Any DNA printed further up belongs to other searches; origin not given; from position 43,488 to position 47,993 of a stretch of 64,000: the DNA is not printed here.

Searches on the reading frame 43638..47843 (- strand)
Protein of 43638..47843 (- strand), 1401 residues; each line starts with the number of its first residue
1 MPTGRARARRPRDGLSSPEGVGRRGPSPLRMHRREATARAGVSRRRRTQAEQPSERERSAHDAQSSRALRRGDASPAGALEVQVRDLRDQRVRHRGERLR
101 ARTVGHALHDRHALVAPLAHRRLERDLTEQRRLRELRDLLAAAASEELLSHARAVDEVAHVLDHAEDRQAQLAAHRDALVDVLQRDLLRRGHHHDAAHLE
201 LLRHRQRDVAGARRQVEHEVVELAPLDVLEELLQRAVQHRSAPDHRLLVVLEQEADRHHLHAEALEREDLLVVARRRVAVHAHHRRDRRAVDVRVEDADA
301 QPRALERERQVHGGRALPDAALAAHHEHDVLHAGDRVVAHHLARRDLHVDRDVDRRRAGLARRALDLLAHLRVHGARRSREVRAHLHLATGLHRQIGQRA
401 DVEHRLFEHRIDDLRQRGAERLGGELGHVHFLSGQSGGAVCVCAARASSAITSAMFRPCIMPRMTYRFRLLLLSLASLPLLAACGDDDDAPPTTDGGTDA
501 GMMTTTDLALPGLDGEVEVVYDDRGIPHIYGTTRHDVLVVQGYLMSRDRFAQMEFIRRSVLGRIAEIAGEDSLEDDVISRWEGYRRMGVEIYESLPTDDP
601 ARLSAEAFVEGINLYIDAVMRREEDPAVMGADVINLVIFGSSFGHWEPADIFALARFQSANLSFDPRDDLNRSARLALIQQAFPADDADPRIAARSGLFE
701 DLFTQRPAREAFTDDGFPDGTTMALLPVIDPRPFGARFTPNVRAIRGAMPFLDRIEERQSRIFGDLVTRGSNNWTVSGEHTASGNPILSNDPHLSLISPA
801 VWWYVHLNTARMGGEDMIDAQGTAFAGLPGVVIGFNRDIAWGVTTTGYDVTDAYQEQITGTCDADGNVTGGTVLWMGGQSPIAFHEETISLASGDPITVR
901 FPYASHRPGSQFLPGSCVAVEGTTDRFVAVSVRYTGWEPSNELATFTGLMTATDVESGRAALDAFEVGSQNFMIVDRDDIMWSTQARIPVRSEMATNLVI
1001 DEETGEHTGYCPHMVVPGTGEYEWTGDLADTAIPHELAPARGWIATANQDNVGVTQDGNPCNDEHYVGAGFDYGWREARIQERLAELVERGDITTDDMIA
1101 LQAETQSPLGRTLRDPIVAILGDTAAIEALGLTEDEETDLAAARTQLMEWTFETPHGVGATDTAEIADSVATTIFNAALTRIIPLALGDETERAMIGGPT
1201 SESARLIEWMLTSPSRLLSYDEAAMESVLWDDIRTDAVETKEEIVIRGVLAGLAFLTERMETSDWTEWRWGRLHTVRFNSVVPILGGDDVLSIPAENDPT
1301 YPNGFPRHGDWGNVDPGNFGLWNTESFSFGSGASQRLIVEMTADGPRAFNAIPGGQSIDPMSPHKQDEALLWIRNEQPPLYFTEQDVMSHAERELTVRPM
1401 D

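Call 38: search_protein_families(library=pfam, proteins=[window:43638-47843:-], max_evalue=0.001)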
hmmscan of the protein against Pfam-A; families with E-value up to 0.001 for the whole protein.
window:43638-47843:- (1401 aa): 1 family
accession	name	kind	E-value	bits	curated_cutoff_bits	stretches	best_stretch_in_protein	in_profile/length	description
PF01804.23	Penicil_amidase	-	1.7e-142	477.2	21.3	1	516-1387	1-673/675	Penicillin amidase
